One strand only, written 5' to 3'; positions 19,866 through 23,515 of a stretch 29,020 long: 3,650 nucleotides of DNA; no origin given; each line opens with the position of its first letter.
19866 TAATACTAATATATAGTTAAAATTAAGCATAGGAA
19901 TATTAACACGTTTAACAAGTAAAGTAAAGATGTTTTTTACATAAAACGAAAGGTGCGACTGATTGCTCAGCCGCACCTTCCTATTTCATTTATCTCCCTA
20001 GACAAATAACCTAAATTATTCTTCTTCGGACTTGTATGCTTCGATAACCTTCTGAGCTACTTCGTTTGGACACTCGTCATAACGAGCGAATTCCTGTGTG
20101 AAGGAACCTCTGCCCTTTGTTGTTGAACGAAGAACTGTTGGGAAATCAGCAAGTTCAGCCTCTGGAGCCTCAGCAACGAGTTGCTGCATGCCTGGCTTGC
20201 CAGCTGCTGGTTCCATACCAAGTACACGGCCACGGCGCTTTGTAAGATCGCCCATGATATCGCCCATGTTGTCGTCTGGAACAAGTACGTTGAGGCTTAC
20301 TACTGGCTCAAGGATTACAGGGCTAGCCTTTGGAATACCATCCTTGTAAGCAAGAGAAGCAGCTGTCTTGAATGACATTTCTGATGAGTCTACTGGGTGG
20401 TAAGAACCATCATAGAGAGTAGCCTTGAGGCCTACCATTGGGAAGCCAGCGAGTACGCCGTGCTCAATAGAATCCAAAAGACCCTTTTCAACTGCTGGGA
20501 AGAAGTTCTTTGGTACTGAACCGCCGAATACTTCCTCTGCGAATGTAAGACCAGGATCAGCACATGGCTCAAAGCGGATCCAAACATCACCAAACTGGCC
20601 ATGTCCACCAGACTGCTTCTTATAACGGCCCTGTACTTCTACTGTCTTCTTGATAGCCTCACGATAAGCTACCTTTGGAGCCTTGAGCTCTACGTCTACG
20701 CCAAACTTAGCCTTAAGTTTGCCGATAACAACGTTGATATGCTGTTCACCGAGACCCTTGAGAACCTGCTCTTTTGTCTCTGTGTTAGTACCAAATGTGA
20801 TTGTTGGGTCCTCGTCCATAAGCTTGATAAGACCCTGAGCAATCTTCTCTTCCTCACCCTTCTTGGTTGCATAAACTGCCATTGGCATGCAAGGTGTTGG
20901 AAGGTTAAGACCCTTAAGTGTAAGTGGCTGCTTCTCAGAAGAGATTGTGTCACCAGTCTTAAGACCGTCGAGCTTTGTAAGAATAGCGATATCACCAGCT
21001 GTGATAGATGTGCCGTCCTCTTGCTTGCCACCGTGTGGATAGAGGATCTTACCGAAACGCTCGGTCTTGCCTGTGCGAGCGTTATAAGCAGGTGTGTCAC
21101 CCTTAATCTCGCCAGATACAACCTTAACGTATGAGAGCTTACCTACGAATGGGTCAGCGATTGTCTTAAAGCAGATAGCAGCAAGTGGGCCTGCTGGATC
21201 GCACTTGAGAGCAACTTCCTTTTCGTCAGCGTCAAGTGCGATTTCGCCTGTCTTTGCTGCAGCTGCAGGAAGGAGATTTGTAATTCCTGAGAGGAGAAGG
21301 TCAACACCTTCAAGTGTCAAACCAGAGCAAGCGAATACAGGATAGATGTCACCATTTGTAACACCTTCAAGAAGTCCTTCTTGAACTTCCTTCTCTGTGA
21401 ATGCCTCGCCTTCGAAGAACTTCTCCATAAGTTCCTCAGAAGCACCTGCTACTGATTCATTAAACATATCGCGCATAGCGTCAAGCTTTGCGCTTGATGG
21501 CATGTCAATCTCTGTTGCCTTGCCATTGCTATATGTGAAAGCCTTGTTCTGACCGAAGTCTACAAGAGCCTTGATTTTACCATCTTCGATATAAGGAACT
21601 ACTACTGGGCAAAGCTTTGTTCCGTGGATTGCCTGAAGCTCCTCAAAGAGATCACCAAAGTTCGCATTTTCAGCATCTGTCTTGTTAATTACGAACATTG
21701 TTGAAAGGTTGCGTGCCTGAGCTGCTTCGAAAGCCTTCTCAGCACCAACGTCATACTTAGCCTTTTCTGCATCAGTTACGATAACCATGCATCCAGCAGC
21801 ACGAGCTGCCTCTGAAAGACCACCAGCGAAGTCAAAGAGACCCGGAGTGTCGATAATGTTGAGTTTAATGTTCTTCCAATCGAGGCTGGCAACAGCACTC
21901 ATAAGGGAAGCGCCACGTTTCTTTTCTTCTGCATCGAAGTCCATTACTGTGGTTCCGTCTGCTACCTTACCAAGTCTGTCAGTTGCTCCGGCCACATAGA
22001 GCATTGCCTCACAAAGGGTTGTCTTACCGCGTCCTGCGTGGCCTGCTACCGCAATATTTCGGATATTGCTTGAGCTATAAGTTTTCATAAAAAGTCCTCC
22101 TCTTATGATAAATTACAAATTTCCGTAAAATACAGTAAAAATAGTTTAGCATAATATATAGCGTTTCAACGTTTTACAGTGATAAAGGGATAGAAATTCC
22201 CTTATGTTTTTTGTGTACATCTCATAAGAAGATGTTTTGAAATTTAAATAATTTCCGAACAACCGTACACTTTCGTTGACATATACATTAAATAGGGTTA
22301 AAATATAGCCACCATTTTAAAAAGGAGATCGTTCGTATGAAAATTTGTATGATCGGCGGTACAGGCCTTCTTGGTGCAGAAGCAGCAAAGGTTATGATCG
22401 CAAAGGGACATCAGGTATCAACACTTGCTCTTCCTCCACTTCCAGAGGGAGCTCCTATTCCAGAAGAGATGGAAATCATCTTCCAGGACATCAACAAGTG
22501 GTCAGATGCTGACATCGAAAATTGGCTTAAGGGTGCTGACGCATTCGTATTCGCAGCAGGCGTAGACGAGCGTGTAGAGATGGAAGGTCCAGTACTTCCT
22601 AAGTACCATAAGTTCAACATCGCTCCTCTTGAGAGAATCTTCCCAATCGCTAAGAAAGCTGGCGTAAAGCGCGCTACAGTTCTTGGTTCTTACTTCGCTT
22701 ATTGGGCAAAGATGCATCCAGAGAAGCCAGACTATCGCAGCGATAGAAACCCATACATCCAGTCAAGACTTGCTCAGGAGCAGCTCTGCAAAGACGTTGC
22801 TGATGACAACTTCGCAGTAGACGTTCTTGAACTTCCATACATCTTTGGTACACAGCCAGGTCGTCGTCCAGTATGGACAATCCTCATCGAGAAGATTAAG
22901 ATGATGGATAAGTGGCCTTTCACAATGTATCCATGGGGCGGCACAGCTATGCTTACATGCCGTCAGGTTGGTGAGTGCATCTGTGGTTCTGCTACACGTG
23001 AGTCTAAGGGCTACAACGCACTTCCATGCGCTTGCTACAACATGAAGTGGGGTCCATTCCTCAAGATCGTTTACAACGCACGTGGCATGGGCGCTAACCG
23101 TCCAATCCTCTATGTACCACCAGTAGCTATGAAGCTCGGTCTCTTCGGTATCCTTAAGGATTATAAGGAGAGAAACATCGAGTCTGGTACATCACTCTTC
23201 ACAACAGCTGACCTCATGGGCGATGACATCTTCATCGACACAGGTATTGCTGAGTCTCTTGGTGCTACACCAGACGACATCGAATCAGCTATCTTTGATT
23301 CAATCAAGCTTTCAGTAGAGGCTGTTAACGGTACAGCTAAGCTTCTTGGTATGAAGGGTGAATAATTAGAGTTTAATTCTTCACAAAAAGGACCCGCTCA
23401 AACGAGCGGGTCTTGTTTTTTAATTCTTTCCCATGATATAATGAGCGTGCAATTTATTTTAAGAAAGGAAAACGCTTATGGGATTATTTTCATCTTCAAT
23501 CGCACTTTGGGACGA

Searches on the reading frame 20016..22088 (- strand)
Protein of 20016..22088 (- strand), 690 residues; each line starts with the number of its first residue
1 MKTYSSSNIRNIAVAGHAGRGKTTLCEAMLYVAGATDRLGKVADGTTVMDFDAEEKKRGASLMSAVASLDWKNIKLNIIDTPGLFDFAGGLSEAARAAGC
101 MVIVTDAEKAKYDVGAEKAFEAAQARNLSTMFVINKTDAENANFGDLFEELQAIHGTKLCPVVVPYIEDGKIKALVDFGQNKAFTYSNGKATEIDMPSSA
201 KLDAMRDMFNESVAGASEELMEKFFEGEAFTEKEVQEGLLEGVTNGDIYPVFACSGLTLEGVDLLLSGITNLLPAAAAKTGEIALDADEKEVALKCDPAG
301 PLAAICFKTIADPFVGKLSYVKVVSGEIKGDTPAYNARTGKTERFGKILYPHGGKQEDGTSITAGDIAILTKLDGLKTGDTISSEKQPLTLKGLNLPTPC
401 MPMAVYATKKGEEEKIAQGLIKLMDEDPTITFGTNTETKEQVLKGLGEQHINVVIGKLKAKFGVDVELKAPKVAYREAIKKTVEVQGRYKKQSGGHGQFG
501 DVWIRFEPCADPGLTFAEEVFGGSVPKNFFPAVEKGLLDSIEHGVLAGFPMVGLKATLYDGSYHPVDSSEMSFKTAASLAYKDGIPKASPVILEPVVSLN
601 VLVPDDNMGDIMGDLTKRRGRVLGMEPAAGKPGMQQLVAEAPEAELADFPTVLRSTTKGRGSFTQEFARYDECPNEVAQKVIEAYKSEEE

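Call 66: search_protein_families(library=pfam, proteins=[window:20016-22088:-], max_evalue=0.00001)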
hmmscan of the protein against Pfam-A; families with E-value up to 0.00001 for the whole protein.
window:20016-22088:- (690 aa): 6 families
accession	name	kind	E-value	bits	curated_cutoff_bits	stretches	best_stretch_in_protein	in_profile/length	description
PF03764.24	EFG_IV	-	2.9e-38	130.8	24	1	471-588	1-120/121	Elongation factor G, domain IV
PF00009.33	GTP_EFTU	-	9.9e-35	120.3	26.5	1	8-274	2-187/188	Elongation factor Tu GTP binding domain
PF00679.30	EFG_C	-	1.3e-24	86.4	27.9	1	592-680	2-88/89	Elongation factor G C-terminus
PF14492.12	EFG_III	-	1.8e-23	82.8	27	1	396-469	1-74/75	Elongation Factor G, domain III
PF22042.2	EF-G_D2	-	3.1e-10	40.5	27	1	302-384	2-83/84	Elongation factor G domain 2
PF03144.31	GTP_EFTU_D2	-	5.2e-08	33.7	30.3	1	316-382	1-72/73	Elongation factor Tu domain 2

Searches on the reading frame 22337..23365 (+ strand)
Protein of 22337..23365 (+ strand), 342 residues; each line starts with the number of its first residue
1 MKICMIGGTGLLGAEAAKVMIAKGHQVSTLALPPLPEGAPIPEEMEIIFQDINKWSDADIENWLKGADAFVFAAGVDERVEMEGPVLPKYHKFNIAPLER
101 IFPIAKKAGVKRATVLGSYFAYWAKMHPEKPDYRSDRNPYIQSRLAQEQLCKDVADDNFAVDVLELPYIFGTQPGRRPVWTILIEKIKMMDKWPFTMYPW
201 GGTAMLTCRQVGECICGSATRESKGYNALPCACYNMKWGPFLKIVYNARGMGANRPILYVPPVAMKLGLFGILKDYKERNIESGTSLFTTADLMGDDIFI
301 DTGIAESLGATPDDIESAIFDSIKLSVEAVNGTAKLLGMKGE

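Call 66: search_protein_families(library=pfam, proteins=[window:22337-23365:+], max_evalue=0.00001)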
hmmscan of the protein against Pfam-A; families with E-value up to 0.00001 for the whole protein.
window:22337-23365:+ (342 aa): 2 families
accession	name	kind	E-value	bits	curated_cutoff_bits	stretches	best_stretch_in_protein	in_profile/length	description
PF01370.27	Epimerase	-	4e-09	36.7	20.9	1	3-194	1-198/240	NAD dependent epimerase/dehydratase family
PF13460.12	NAD_binding_10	-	2.1e-06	28.2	27.2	1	7-152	1-132/184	NAD(P)H-binding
